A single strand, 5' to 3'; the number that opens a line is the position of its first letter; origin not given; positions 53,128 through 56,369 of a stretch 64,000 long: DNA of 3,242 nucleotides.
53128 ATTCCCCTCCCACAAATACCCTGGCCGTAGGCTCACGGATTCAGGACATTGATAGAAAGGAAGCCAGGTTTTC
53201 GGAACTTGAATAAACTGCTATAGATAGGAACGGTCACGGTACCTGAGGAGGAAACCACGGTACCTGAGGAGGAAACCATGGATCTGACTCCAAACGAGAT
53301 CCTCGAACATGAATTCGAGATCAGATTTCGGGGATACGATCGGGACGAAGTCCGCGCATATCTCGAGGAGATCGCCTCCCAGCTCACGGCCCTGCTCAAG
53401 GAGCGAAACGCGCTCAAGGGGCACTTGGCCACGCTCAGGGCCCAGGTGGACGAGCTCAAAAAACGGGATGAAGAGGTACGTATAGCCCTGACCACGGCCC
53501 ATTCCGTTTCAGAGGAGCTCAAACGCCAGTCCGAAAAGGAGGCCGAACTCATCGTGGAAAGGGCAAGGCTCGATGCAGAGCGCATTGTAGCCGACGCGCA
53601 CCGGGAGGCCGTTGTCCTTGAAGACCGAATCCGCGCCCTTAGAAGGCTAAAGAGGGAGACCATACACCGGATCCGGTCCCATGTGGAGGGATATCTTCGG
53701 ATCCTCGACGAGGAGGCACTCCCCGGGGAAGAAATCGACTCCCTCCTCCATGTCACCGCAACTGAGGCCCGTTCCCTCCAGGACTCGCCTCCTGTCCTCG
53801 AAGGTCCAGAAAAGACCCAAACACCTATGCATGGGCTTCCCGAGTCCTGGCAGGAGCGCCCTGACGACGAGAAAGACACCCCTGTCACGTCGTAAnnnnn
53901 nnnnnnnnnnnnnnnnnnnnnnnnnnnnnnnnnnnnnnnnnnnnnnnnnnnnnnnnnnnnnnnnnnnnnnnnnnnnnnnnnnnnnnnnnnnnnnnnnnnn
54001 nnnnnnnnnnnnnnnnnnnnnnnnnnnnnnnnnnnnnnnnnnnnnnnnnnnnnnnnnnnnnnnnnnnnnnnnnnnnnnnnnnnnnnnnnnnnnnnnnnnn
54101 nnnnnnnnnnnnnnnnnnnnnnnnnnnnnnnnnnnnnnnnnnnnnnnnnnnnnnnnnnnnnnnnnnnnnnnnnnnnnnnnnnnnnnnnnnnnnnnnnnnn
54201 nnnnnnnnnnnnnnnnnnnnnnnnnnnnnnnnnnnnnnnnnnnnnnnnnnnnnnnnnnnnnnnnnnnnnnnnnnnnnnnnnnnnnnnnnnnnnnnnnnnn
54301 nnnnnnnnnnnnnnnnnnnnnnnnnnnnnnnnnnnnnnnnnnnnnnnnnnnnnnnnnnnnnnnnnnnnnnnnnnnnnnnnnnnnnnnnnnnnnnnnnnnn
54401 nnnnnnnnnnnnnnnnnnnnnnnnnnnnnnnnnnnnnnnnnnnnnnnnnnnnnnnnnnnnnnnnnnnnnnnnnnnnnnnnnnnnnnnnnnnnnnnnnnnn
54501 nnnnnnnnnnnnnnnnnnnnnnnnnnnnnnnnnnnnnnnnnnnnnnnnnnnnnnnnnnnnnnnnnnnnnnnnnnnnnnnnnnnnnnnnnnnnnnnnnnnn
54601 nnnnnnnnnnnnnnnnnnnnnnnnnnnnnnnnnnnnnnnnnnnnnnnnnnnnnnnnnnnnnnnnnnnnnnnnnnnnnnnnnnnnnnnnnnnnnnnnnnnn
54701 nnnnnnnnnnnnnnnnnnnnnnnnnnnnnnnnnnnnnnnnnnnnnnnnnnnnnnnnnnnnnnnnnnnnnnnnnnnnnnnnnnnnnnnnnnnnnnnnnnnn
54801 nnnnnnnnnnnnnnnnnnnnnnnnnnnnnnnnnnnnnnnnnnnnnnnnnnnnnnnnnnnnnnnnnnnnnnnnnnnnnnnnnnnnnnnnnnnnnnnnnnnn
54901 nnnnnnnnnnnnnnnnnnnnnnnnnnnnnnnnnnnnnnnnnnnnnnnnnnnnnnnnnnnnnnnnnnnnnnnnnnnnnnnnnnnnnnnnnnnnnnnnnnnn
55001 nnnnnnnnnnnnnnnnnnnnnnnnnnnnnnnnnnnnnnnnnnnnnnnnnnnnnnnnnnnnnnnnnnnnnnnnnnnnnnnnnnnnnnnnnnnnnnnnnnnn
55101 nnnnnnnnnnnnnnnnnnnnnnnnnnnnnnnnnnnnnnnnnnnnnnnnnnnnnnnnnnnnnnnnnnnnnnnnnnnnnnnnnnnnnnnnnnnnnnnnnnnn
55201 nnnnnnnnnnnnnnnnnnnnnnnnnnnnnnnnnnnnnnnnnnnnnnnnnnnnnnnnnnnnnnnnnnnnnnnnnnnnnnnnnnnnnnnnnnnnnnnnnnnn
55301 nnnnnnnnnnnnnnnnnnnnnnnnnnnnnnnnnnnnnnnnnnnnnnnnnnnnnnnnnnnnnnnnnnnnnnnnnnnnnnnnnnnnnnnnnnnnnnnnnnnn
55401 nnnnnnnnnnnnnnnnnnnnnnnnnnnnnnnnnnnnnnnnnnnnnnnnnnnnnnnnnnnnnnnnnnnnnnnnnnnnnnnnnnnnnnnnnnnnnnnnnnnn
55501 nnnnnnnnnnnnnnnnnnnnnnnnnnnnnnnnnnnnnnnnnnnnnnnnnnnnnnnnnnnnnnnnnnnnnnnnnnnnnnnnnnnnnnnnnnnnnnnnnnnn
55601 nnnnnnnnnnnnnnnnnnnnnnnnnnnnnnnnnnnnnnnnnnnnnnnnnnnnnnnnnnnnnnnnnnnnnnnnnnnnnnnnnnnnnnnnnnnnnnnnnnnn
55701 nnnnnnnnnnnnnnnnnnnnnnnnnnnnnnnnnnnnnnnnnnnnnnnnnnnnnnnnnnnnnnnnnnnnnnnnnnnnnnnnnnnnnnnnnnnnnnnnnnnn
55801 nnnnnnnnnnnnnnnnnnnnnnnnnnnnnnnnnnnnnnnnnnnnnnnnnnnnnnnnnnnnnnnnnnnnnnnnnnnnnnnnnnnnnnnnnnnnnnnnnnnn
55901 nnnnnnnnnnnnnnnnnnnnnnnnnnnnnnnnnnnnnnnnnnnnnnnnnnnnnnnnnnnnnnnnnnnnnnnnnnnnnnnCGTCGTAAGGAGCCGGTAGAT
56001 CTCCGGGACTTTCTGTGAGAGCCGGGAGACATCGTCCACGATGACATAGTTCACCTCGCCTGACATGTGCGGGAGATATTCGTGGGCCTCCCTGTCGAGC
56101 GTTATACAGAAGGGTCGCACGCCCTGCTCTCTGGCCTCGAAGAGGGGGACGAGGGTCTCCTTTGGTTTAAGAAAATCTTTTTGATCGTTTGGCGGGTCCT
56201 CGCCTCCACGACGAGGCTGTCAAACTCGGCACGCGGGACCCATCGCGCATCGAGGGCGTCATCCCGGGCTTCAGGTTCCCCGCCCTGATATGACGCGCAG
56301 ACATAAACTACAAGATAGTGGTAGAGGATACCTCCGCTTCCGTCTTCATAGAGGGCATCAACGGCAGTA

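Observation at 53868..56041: kup is bracketed by near-perfect 82-bp direct repeats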

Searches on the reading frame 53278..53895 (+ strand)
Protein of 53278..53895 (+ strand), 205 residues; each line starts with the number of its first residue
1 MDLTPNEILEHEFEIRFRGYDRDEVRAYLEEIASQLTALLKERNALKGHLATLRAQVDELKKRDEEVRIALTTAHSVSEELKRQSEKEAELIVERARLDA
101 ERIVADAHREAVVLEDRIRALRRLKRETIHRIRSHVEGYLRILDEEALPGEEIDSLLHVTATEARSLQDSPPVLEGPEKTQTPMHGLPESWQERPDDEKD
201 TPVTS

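Call 13: find_encoding_contigs(protein=window:53278-53895:+, flank=6000, max_places=10)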
Protein window:53278-53895:+ (205 aa): no gene with exactly this product is on record in the collection.

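Call 14: search_protein_families(library=pfam, proteins=[window:53278-53895:+], max_evalue=1)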
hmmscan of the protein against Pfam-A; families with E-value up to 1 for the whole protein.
window:53278-53895:+ (205 aa): 12 families
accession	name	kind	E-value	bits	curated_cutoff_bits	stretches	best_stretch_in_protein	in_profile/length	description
PF05103.18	DivIVA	-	3.3e-31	108.4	28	1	3-127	1-125/131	DivIVA protein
PF06216.16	RTBV_P46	-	0.01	15.2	25.6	1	17-98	48-128/389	Rice tungro bacilliform virus P46 protein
PF17675.6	APG6_N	-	0.016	16.1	45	1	28-118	10-106/132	Apg6 coiled-coil region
PF06810.17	Phage_scaffold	-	0.037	14.4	35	1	31-90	31-91/170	Phage capsid assembly scaffolding protein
PF06156.18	YabA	-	0.083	13.9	30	1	21-87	2-68/103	Initiation control protein YabA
PF08702.15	Fib_alpha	-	0.1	13.2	29.9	1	38-131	25-117/143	Fibrinogen alpha/beta chain family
PF16740.10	SKA2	-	0.15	12.3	30.1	0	32-76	36-80/110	Spindle and kinetochore-associated protein 2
PF19745.5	FUT8_N_cat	-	0.2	10.8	27.6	1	43-168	38-166/499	Alpha-(1,6)-fucosyltransferase N- and catalytic domains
PF11180.13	DUF2968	-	0.29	11.1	27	0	72-122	78-126/180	Protein of unknown function (DUF2968)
PF18074.6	PriA_C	-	0.32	12.3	26.9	0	14-69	7-57/95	Primosomal protein N C-terminal domain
PF10473.14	CENP-F_leu_zip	-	0.38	11.3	34.5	1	24-90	63-129/140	Leucine-rich repeats of kinetochore protein Cenp-F/LEK1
PF03961.19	FapA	-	0.47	10.5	31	1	12-98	142-229/272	Flagellar Assembly Protein A beta solenoid domain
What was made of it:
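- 53278..53895 (+): divIVA-like gene (205 aa). Its last 8 codons and stop lie inside repeat copy R1. Pfam DivIVA E = 3.3e-31 (call 14).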

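Call 15: search_protein_families(library=ncbifam, proteins=[window:53278-53895:+], max_evalue=1)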
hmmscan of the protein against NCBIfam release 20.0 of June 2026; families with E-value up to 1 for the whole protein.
window:53278-53895:+ (205 aa): 24 families
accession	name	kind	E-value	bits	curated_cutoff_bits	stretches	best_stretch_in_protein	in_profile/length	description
NF010725.0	PRK14127.1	equivalog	3.8e-12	46.6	91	1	2-70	7-75/111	cell division regulator GpsB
TIGR03544.1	DivI1A_domain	domain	4.1e-11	42.4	22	1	3-35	1-33/34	DivIVA domain-containing protein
NF050102.1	DivIVA_Wag31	equivalog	6.8e-10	39.3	260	2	1-66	1-69/256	DivIVA-like cell division protein Wag31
NF002424.0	PRK01558.1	equivalog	8.4e-05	22.2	241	1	71-141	17-88/203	V-type ATP synthase subunit E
NF045995.1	MAG0865_DivIVA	hypoth_equivalog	0.00032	20.8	55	1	9-59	9-59/69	MAG0865 family DivIVA-related protein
TIGR02168.1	SMC_prok_B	equivalog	0.0013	16.6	567.35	1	23-123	312-414/1181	chromosome segregation protein SMC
TIGR04211.1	SH3_and_anchor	equivalog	0.0037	16.9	65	1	24-121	63-158/198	TIGR04211 family SH3 domain-containing protein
NF002170.0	PRK01005.1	equivalog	0.0087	15.8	280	1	80-112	20-52/208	V-type ATP synthase subunit E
TIGR01843.1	type_I_hlyD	subfamily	0.01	14.9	208.65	1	27-141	129-241/422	HlyD family type I secretion periplasmic adaptor subunit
NF045487.1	ASRP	equivalog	0.025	13.2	300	1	24-137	366-485/593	archaea-specific SMC-related protein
TIGR01805.1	CM_mono_grmpos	equivalog_domain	0.027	14.7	71.2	0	23-54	2-33/81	chorismate mutase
NF004411.0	PRK05759.1-2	equivalog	0.033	14.3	131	1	49-111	43-109/156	F0F1 ATP synthase subunit B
NF006292.0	PRK08475.1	equivalog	0.037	13.7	166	1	93-120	86-113/171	F0F1 ATP synthase subunit B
NF043058.1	T4SS_LegC2C7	subfamily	0.042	12.8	350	1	37-130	139-231/348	LegC2/C7 family Dot/Icm T4SS effector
NF003049.0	PRK03963.1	equivalog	0.062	13.1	225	1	74-128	4-56/198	V-type ATP synthase subunit E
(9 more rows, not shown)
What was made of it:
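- Tried and rejected: Pfam and NCBIfam on the 80-codon fragment alone (calls 14, 15).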

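Call 45: find_homologous_proteins(query=window:53278-53895:+, max_evalue=1e-10)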
Query window:53278-53895:+ (205 aa): 53 proteins with E <= 1e-10 among 1177 candidates.
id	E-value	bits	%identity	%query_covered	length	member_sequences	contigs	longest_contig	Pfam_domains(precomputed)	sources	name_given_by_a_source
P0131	6.7e-115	400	95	100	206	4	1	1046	PF05103.19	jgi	-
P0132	1.5e-94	333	80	100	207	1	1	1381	PF05103.19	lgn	-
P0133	1.2e-73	265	65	98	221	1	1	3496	PF06216.17,PF05103.19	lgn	-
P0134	9.4e-70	253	64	93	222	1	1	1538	PF05103.19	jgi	-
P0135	7.0e-56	207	58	89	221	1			PF05103.19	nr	nr:DivIVA domain-containing protein [Dissulfurimicrobium hydrothermale]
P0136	1.2e-55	207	58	92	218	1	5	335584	PF05103.19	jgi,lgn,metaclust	metaclust:\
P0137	1.3e-55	206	57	97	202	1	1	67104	PF05103.19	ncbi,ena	-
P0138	1.7e-55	206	55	92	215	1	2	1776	PF05103.19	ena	-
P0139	2.8e-55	205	58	83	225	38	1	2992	PF05103.19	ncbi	-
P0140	3.0e-55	205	58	83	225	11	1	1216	PF05103.19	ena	-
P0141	3.4e-55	205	54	91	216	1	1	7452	PF05103.19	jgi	jgi:cell division initiation protein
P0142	5.1e-55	205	58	83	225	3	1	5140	PF05103.19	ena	-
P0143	6.8e-55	204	58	83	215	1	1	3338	PF05103.19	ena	-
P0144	8.8e-55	204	58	83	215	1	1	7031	PF05103.19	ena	-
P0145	1.1e-54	203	58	83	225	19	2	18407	PF05103.19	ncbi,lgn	-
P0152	1.0e-53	200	61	84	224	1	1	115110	PF05103.19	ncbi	-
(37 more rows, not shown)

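Call 46: find_encoding_contigs(protein=P0132, flank=5000, max_places=5)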
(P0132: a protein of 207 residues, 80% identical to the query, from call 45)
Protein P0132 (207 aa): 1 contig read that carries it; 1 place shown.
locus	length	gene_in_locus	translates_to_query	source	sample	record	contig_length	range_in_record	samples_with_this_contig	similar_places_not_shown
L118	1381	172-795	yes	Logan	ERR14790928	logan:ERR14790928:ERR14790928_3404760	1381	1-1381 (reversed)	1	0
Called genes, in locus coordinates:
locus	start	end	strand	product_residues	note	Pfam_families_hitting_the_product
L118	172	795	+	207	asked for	PF05103:DivIVA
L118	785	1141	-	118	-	-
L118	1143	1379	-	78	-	?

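Call 49: find_encoding_contigs(protein=P0133, flank=5000, max_places=5)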
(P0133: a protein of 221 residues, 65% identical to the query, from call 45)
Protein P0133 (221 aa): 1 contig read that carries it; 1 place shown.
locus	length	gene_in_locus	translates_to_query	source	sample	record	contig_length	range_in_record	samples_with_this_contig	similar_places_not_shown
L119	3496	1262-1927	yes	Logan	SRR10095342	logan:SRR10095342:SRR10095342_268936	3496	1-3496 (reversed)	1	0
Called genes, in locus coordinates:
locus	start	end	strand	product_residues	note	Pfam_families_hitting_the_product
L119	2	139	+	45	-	?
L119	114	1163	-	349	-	PF13439:Glyco_transf_4, PF13579:Glyco_trans_4_4, PF00534:Glycos_transf_1, PF13692:Glyco_trans_1_4, PF20706:GT4-conflict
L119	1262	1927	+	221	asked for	PF05103:DivIVA, PF06216:RTBV_P46 (weak)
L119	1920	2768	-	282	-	PF00092:VWA (weak)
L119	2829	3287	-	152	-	-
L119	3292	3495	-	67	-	?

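Call 59: find_encoding_contigs(protein=P0152, flank=6000, max_places=3)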
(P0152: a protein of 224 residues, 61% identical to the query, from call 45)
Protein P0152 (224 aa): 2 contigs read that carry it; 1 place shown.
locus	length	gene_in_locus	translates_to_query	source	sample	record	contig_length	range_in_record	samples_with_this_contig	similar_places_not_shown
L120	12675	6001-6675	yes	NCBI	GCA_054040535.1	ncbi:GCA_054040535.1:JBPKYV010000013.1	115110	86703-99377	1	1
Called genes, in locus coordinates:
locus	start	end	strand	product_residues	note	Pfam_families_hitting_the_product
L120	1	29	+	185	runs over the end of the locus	PF09936:Methyltrn_RNA_4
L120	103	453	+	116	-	PF01245:Ribosomal_L19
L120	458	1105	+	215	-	PF01351:RNase_HII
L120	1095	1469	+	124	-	PF02021:UPF0102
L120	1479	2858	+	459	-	PF01895:PhoU, PF01865:PhoU_div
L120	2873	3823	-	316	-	PF01209:Ubie_methyltran, PF00398:RrnaAD (weak), PF02353:CMAS (weak), PF03848:TehB (weak), PF13847:Methyltransf_31, PF08241:Methyltransf_11, PF08242:Methyltransf_12, PF13649:Methyltransf_25, +2 more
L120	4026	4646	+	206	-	PF02663:FmdE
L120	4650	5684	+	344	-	PF00994:MoCF_biosynth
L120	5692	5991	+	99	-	PF02325:CCB3_YggT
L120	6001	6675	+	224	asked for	PF05103:DivIVA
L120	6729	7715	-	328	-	PF01207:Dus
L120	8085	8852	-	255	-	PF02463:SMC_N (faint), PF00005:ABC_tran, PF13555:AAA_29 (weak), PF13304:AAA_21 (weak)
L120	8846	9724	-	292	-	PF00491:Arginase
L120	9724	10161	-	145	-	PF02675:AdoMet_dc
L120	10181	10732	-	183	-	PF13560:HTH_31, PF01381:HTH_3, PF12844:HTH_19, PF13443:HTH_26 (weak), PF07883:Cupin_2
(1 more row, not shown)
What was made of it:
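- Tried and rejected: DivIVA homologue at 61% identity (call 59).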

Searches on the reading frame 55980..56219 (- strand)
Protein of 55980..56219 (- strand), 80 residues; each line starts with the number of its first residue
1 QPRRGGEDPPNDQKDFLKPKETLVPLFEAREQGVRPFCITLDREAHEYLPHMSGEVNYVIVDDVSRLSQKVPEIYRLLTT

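Call 14: search_protein_families(library=pfam, proteins=[window:55980-56219:-], max_evalue=1)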
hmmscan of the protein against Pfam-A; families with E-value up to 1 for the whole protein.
seq(80 aa): 0 families

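Call 15: search_protein_families(library=ncbifam, proteins=[window:55980-56219:-], max_evalue=1)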
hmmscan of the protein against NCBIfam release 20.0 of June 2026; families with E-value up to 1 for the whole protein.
seq(80 aa): 0 families

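Call 18: find_homologous_proteins(query=window:55980-56219:-, max_evalue=0.001)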
Query seq(80 aa) (80 aa): 5 proteins with E <= 0.001 among 6 candidates.
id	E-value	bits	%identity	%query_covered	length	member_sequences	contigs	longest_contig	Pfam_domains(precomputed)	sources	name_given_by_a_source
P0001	1.7e-22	97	69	88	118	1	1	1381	-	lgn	-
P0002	3.3e-22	96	98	59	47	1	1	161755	-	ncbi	ncbi:MAG: hypothetical protein K6360_03355 [Deltaproteobacteria bacterium]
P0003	2.2e-18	84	64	76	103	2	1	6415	-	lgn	-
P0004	3.0e-17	80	54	89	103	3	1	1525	-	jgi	-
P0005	8.2e-15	72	70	63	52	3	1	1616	-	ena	-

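Call 20: search_protein_families(library=pfam, proteins=[P0001, P0003, P0004], max_evalue=1)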
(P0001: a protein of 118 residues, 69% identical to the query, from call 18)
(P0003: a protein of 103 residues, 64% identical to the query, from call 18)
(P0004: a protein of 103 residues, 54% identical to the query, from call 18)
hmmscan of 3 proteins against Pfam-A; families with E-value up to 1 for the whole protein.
P0001 (118 aa): 1 family
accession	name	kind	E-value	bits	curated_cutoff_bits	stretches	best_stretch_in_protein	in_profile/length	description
PF00092.34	VWA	-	0.0024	18.5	23.8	1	33-101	103-164/174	von Willebrand factor type A domain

P0003 (103 aa): 1 family
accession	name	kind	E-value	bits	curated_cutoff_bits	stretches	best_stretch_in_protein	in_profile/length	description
PF00092.34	VWA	-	0.0051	17.5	23.8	1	5-75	85-150/174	von Willebrand factor type A domain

P0004 (103 aa): 2 families
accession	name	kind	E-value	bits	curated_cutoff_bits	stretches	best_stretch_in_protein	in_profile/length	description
PF00092.34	VWA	-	0.04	14.6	23.8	1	2-84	82-162/174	von Willebrand factor type A domain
PF18587.6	PLL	-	0.31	11.6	25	1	52-88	54-90/134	PTX/LNS-Like (PLL) domain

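Call 21: search_solved_structures(query=P0001, max_evalue=1, show_alignments=2)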
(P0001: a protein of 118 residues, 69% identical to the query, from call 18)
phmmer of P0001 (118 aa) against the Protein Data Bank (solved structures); distinct sequences matched with E-value up to 1: 2.
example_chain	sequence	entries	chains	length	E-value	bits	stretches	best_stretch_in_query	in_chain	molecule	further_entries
9qhd_G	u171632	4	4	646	8.3e-21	77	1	3-116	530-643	Nitric oxide reductase NorD protein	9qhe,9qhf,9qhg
9qh6_G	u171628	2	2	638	2.4e-18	69.1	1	3-116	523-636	von Willebrand factor, type A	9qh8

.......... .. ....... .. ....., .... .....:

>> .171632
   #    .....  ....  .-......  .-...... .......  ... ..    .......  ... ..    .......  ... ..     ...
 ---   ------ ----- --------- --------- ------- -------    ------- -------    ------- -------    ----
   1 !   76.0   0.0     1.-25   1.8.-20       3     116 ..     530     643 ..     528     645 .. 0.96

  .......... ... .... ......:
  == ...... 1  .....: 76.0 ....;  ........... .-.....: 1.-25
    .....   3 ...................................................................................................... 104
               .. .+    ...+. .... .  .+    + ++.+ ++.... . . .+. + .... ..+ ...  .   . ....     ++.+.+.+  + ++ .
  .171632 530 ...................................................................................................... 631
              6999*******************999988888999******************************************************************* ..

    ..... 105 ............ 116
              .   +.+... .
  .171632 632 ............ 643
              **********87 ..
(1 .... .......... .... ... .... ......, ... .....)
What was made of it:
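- On NorD/CbbO-type VWA protein (identity of the minus-strand relic): The relic's homologue P0001 matches PDB 9qhd_G NorD at E = 8.3e-21 over residues 530-643 (call 21).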

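Call 22: find_encoding_contigs(protein=P0002, flank=10000, max_places=6)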
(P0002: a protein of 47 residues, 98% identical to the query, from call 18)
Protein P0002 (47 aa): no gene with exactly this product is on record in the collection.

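Call 23: find_encoding_contigs(protein=P0003, flank=10000, max_places=6)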
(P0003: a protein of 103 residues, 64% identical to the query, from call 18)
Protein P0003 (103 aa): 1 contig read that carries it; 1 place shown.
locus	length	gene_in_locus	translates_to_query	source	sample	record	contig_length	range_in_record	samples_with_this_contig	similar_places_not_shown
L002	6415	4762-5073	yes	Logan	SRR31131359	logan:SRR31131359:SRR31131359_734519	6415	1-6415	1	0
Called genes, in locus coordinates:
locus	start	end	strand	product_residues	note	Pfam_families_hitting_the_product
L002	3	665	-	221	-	?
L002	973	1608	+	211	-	PF04191:PEMT (weak)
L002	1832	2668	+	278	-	PF07728:AAA_5, PF08406:CbbQ_C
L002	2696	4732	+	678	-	-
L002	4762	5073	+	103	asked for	-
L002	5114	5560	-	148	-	PF00011:HSP20, PF17886:ArsA_HSP20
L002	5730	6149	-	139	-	PF00892:EamA, PF05653:Mg_trans_NIPA (weak)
